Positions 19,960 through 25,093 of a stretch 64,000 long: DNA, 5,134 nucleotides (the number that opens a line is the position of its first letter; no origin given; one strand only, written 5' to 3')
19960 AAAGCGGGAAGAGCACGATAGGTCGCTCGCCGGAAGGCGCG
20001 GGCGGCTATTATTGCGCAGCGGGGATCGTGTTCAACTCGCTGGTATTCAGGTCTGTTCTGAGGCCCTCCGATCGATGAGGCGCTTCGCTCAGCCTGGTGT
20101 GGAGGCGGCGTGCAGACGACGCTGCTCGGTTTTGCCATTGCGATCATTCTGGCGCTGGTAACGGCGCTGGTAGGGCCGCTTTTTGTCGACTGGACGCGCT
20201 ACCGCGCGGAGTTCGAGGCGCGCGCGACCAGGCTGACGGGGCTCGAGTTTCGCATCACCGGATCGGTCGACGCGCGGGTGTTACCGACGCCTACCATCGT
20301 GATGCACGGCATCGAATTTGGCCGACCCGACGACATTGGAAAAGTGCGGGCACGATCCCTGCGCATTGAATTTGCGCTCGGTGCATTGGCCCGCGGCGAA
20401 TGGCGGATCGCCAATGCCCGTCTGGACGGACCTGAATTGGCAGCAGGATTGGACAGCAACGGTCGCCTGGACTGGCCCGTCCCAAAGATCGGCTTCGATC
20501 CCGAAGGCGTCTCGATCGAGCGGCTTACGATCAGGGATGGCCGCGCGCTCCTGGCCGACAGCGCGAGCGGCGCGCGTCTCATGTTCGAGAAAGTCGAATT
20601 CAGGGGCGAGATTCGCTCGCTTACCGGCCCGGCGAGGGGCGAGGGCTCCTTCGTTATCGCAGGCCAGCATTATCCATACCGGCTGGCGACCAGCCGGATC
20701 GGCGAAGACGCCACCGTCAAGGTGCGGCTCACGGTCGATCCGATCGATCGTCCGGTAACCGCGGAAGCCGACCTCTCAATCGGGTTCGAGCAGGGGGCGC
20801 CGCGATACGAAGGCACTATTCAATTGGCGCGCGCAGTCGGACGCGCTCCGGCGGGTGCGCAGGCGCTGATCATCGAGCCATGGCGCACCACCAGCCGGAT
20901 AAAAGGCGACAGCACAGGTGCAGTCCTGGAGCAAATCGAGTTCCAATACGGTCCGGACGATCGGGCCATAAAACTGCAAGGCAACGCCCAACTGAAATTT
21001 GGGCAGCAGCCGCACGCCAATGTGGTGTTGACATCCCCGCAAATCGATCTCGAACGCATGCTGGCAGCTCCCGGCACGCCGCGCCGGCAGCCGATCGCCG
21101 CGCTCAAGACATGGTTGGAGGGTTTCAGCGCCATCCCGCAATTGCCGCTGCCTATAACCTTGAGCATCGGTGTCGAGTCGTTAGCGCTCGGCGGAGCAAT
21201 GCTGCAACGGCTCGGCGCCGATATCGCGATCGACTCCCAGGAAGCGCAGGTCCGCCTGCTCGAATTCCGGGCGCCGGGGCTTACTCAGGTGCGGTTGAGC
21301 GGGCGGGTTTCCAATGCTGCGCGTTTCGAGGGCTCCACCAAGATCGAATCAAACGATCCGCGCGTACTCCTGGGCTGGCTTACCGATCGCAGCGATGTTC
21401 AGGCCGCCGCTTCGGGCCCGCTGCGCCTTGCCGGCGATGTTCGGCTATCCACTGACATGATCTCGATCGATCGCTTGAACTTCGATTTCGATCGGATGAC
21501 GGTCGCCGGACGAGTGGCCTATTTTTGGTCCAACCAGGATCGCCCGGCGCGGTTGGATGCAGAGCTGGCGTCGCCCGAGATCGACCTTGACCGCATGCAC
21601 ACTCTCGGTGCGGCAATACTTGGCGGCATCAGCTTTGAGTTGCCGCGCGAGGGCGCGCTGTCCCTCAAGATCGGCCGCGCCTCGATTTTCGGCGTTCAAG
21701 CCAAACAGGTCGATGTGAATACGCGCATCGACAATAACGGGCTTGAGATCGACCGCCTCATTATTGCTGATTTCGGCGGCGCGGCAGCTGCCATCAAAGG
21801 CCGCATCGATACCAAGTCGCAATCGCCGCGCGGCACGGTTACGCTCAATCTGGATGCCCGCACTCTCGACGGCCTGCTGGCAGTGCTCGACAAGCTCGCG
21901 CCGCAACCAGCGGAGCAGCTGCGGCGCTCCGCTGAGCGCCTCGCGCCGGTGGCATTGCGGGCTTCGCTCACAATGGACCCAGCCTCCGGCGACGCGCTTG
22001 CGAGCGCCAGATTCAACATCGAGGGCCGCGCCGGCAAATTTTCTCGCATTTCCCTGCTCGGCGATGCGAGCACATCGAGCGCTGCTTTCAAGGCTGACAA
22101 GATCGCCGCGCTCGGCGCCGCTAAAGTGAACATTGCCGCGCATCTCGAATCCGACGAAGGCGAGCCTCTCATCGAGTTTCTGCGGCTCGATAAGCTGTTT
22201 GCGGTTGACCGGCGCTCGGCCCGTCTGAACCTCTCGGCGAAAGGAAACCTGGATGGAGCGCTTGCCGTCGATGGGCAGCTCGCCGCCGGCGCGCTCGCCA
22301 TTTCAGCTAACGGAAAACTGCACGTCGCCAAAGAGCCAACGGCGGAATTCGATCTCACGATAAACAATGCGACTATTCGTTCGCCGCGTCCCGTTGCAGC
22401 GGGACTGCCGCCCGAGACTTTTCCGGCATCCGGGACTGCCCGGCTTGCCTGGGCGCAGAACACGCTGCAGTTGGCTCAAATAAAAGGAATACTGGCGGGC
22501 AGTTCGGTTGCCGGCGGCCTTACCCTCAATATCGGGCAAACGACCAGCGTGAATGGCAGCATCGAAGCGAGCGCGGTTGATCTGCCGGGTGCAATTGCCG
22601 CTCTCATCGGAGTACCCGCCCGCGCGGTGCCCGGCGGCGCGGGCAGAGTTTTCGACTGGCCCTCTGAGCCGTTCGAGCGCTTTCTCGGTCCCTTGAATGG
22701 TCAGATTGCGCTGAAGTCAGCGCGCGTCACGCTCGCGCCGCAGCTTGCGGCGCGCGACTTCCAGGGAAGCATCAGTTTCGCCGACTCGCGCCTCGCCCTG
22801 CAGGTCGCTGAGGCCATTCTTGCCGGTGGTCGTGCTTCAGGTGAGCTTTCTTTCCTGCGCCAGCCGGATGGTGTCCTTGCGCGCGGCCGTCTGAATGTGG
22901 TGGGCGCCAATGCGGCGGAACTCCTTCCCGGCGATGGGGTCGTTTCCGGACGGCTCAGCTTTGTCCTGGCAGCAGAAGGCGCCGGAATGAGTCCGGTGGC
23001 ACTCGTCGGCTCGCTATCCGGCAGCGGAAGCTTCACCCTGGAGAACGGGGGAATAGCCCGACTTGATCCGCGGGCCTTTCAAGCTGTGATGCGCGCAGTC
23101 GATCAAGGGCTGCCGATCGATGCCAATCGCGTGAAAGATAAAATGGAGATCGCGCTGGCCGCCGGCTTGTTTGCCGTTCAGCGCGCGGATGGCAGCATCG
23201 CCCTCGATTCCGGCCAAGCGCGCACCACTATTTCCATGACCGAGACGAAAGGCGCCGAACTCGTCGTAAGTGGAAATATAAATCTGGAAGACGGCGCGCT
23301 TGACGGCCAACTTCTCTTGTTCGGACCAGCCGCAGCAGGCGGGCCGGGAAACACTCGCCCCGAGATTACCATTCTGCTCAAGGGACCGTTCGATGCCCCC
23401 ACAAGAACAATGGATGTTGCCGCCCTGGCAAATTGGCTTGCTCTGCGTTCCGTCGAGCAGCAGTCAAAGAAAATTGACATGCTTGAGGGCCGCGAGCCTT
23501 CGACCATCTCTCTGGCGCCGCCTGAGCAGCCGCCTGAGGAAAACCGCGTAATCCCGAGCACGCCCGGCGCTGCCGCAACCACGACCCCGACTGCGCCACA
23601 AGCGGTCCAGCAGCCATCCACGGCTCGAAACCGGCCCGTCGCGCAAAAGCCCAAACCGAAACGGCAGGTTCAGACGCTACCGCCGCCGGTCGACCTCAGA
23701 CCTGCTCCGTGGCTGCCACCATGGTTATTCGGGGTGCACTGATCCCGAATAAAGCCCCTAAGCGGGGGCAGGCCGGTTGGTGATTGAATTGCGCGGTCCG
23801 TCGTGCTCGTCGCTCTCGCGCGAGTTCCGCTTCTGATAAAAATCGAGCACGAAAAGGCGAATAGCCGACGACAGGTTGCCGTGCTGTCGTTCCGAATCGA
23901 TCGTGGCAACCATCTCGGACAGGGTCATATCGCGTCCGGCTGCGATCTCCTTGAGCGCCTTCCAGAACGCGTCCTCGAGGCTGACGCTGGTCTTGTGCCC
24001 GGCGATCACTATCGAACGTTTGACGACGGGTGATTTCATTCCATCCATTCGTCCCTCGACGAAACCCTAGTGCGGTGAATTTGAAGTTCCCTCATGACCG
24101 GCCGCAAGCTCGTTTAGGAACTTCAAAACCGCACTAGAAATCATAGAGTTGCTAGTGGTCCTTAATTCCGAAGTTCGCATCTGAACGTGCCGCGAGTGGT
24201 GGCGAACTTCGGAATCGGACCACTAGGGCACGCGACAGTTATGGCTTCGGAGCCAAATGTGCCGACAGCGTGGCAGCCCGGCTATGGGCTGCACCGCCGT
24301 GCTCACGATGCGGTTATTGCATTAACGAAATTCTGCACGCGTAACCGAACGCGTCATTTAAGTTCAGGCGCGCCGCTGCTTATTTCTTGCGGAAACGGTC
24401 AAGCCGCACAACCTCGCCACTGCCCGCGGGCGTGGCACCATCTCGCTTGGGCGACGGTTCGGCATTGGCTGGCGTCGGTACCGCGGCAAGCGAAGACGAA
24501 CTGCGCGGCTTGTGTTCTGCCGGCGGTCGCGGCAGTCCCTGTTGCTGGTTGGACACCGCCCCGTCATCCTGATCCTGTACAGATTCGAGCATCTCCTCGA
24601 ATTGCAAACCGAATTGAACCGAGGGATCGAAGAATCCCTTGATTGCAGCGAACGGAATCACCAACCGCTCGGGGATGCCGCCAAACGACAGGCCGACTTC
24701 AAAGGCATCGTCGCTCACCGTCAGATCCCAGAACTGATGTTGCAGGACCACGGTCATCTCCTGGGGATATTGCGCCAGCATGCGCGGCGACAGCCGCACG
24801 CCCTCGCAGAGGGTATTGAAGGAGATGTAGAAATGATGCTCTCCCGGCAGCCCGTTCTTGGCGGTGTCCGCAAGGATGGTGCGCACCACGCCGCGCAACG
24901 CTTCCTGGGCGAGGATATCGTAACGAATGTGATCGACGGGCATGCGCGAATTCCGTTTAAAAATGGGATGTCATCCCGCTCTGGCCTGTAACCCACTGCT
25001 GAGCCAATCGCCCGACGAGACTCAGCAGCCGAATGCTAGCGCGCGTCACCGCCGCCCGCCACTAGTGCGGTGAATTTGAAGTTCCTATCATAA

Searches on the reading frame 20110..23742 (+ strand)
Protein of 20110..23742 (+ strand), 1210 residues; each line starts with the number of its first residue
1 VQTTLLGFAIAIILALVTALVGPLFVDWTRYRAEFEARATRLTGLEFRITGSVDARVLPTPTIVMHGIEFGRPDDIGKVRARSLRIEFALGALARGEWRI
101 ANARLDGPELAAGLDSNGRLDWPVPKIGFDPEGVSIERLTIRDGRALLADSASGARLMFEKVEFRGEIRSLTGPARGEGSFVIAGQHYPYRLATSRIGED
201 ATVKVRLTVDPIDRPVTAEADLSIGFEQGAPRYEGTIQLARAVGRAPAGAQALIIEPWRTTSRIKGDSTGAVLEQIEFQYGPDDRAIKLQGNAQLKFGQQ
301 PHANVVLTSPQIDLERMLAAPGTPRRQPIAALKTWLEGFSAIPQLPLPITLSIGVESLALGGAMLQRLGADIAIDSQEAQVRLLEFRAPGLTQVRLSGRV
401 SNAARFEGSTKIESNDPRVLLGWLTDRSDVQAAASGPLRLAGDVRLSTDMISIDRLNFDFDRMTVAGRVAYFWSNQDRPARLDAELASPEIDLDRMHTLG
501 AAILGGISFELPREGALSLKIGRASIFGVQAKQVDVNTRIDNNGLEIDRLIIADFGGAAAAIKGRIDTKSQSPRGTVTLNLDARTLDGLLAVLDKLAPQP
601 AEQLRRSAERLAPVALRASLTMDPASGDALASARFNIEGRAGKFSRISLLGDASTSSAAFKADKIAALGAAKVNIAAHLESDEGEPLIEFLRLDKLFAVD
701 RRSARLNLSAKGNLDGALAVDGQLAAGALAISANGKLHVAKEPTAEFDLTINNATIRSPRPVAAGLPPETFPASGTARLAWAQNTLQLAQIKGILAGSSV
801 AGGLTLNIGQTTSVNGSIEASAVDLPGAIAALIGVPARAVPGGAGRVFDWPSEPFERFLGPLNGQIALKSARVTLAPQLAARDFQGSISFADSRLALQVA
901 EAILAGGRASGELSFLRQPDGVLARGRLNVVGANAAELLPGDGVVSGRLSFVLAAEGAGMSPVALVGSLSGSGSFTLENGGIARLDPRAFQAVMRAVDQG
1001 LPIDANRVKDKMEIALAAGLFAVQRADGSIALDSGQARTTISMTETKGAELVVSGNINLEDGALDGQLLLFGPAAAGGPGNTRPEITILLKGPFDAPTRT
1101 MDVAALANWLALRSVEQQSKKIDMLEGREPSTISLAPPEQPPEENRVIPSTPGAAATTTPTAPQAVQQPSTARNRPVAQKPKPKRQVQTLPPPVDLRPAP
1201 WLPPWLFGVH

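Call 48: search_protein_families(library=pfam, proteins=[window:20110-23742:+])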
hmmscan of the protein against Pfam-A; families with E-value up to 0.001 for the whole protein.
window:20110-23742:+ (1210 aa): 3 families
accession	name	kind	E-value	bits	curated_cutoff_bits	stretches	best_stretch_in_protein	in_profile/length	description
PF05170.20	AsmA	-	3.4e-24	86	29.8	1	8-123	11-128/607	AsmA family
PF13116.12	YhdP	-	2.1e-10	39.6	46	0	6-150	14-156/1224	YhdP protein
PF05359.17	DUF748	-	7e-06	24.8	50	1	10-164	20-182/1037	Domain of Unknown Function (DUF748)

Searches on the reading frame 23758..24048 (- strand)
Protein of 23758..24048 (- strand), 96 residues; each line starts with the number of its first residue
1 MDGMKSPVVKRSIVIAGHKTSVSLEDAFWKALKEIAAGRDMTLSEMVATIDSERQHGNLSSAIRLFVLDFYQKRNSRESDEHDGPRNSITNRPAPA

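Call 48: search_protein_families(library=pfam, proteins=[window:23758-24048:-])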
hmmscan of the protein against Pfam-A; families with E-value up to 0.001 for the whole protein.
window:23758-24048:- (96 aa): 1 family
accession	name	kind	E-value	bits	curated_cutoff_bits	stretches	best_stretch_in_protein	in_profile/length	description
PF13467.12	RHH_4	-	8.2e-26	90.3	25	1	9-69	2-65/67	Ribbon-helix-helix domain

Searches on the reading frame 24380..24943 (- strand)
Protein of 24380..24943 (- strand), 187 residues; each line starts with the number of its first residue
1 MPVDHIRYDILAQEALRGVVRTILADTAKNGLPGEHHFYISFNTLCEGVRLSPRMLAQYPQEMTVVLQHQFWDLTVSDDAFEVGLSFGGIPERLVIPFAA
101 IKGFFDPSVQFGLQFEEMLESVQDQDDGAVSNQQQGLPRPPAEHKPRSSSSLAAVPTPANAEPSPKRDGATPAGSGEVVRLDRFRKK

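Call 48: search_protein_families(library=pfam, proteins=[window:24380-24943:-])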
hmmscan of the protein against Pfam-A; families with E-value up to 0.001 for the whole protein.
window:24380-24943:- (187 aa): 1 family
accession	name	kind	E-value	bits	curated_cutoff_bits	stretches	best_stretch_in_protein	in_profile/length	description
PF04386.18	SspB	-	7.7e-48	162.9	27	1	11-155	2-129/156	Stringent starvation protein B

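Call 49: find_related_loci(query=window:24380-24943:-, collection=metagenome_contigs, flank=2000)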
Query window:24380-24943:- (187 aa) in metagenome_contigs; peptide patterns used: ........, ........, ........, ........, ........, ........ (x = any residue, [..] = any of these).
600 stretches matched a pattern (row limit reached: there are more); 571 encode a relative of the query (tblastn E <= 1e-3); the best 80 are kept; 80 distinct loci.
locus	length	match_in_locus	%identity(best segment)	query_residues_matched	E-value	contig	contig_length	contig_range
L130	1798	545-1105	88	1-187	6e-118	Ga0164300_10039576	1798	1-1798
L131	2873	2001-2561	71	1-187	2e-87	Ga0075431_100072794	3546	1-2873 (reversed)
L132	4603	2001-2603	67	1-187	4e-84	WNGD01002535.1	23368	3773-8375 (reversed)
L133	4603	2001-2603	67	1-187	6e-84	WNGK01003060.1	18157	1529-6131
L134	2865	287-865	69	1-187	4e-84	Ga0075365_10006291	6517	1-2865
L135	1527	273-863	67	1-187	5e-88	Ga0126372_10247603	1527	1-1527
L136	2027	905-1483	68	1-187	5e-86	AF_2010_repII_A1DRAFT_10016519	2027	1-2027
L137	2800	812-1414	66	1-187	5e-84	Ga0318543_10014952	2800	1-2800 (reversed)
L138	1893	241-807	69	1-187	7e-86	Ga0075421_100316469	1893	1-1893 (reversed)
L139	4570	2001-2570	70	1-187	1e-81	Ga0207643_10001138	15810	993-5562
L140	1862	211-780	70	1-187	5e-85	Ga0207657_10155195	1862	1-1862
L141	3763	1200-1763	65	1-187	6e-80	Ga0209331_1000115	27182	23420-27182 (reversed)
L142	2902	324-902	65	1-187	9e-80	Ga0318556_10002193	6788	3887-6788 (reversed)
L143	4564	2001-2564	65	1-187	5e-79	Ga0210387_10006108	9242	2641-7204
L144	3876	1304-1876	66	1-187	1e-78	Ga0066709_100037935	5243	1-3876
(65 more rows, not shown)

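Call 79: find_encoding_contigs(protein=window:24380-24943:-, flank=10000, max_places=4)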
Protein window:24380-24943:- (187 aa): no gene with exactly this product is on record in the collection.
